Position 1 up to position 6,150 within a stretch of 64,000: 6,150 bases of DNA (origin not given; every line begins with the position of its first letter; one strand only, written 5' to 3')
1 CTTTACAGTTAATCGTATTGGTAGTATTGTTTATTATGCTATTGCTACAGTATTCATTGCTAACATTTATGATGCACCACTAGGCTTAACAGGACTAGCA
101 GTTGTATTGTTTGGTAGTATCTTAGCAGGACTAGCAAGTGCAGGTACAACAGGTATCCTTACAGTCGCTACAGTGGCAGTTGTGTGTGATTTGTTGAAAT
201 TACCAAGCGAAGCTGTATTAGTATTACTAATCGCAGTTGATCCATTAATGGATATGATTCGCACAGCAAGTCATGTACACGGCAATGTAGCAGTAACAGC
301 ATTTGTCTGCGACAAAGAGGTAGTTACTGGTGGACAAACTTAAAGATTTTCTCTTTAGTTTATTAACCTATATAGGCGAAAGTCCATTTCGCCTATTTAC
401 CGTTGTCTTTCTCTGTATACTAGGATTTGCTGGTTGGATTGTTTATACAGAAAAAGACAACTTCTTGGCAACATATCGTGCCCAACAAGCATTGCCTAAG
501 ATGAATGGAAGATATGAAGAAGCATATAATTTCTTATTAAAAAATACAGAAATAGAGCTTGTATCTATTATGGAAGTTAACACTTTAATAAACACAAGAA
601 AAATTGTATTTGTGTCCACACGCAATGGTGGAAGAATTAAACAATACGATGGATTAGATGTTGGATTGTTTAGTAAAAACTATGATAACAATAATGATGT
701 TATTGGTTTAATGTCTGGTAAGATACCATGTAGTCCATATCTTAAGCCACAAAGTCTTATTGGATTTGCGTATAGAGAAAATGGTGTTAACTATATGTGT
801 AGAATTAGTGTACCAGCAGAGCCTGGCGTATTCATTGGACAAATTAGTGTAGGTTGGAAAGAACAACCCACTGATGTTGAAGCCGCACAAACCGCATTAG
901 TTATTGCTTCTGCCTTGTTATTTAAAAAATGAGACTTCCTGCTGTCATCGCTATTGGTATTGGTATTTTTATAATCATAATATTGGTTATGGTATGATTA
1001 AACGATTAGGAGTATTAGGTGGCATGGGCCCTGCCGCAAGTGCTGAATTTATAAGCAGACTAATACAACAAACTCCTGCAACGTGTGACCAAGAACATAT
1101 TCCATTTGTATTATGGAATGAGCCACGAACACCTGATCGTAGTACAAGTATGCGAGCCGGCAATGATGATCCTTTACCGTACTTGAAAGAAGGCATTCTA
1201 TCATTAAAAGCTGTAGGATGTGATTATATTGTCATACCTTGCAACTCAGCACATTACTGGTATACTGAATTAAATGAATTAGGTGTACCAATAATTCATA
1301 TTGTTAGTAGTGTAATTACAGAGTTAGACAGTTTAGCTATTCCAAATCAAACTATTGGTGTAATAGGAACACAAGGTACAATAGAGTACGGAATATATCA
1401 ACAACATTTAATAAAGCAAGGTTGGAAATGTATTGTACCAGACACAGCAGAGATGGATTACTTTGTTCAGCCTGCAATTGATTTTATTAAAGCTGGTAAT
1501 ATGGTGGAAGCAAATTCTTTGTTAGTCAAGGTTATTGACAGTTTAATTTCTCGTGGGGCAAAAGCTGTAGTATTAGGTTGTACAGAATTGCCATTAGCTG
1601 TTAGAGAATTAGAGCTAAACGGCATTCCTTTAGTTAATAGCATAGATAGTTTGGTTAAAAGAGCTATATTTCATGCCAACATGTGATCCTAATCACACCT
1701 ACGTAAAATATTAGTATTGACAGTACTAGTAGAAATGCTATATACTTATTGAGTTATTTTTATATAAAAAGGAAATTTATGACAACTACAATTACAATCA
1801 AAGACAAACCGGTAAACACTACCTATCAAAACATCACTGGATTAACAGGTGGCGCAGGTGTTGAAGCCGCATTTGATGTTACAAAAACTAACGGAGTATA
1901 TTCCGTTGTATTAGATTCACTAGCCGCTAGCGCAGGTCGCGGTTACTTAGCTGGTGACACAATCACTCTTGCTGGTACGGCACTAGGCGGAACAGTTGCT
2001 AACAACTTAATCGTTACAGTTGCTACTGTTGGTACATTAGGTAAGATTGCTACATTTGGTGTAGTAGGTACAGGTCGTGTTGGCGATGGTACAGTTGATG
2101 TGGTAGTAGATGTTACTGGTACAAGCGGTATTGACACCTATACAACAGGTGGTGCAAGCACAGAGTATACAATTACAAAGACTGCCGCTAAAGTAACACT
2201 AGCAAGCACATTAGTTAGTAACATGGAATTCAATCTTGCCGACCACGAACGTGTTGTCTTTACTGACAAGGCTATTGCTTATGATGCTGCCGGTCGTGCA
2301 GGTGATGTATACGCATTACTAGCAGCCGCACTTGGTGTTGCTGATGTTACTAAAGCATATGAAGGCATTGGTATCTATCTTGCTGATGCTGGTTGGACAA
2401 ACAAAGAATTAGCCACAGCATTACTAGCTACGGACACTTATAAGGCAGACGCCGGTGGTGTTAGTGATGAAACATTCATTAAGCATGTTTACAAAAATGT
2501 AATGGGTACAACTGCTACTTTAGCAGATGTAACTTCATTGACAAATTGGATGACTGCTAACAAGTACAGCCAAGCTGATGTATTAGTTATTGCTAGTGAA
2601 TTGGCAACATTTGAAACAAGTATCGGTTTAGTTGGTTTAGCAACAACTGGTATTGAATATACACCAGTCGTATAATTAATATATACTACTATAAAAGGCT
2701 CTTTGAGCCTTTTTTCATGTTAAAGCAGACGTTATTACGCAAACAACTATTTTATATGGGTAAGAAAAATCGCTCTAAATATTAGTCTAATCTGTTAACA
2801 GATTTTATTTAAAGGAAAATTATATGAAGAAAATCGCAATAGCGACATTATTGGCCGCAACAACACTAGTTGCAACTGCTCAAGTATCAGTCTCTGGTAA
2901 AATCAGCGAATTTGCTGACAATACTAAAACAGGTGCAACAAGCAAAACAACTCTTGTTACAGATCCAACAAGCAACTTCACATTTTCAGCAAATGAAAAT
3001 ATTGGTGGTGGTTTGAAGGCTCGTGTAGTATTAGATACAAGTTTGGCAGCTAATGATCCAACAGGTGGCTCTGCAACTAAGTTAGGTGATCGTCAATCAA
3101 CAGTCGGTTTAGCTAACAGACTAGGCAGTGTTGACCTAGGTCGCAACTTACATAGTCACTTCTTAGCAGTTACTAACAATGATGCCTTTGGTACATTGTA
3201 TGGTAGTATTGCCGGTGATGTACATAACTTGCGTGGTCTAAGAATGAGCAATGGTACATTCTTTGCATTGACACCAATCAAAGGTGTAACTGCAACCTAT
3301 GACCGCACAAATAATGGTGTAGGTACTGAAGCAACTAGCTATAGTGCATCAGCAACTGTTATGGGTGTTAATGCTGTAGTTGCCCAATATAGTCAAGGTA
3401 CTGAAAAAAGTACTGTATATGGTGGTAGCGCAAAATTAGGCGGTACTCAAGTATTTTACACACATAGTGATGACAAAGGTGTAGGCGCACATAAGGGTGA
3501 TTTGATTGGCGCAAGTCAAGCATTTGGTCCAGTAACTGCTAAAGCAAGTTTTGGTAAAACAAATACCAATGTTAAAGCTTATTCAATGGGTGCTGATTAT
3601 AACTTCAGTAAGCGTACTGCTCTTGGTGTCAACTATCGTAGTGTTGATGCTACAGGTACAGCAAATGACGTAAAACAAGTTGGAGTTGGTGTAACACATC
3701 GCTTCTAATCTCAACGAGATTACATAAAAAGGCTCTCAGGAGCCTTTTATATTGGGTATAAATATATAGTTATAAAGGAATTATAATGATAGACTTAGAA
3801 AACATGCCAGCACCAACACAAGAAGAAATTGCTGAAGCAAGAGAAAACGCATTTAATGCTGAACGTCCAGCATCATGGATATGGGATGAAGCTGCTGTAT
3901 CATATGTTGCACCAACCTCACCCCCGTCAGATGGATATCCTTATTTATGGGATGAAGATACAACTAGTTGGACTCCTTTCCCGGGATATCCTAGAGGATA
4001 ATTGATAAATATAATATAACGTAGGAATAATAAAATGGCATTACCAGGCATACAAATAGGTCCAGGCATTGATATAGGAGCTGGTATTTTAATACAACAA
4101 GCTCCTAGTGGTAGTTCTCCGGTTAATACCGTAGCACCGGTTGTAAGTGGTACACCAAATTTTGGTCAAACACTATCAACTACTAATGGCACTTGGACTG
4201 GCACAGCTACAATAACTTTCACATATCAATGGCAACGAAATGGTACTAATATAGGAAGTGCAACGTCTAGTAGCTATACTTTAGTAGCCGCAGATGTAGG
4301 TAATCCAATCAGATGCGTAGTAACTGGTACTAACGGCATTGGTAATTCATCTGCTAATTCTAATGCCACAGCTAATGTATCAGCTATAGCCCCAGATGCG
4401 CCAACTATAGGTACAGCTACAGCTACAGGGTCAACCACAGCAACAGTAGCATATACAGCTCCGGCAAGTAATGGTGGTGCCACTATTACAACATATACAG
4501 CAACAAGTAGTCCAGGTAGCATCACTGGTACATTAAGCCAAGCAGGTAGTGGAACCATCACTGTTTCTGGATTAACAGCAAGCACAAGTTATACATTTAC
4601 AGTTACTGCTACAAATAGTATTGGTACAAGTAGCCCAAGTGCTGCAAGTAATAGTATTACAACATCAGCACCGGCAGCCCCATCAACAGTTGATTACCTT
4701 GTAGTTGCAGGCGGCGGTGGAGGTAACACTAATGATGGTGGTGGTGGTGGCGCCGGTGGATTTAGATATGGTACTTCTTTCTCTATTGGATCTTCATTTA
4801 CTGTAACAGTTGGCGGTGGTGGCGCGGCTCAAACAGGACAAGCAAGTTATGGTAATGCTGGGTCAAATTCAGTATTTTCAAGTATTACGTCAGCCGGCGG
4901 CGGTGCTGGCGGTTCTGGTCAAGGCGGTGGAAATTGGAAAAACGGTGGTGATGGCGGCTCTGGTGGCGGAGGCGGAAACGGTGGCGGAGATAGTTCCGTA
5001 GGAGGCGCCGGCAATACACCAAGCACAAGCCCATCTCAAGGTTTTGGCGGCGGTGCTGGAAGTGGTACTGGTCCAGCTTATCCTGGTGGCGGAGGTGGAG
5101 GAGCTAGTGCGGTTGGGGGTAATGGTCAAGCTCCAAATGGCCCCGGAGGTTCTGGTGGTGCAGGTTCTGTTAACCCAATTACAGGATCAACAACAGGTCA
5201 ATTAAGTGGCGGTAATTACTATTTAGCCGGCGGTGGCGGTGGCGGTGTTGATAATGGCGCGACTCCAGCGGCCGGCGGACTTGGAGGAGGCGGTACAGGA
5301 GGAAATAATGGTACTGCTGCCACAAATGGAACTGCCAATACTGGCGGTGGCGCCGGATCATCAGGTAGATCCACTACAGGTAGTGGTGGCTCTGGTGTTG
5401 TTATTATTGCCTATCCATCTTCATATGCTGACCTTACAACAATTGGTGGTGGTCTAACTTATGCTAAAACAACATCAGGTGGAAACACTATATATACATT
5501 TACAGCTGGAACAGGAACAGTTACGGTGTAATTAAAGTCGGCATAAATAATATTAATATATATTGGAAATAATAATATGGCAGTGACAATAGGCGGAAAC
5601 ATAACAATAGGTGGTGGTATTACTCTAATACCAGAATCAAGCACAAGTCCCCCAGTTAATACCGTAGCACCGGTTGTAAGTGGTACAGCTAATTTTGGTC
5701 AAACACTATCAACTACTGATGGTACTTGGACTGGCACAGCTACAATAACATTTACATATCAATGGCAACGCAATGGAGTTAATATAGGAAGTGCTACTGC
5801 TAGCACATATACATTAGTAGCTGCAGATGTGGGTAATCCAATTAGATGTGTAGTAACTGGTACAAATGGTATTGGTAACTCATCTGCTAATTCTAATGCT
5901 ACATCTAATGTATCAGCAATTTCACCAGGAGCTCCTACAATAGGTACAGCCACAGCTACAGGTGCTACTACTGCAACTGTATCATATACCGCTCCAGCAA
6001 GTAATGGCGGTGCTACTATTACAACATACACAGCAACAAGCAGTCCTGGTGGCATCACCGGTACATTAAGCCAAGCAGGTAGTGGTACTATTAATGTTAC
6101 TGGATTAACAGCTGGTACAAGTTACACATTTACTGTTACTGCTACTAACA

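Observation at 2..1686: Phage operon coupling an acidic amino-acid symporter to an aspartate racemase, with a holin-like gene and micropeptide between them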

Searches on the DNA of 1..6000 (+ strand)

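Call 6: search_dna_similar(query=window:1-6000:+, collection=phages, mode=distant)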
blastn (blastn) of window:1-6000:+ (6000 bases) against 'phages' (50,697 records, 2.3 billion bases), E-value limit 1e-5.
Records with a match: 1; places in all: 1; records where one place covers at least 80% of the query: 0.
Best place of each record, by identity: 60-80% 1.
By first word of the organism name: Pelagibacter 1.
By host as written in the record: Candidatus Pelagibacter sp. HTCC1062 1.
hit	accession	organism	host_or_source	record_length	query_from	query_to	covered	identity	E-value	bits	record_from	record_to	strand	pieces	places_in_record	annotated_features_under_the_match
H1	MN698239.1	Pelagibacter phage HTVC023P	Candidatus Pelagibacter sp. HTCC1062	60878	4686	4766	1%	78.0%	7e-6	61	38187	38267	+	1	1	hypothetical protein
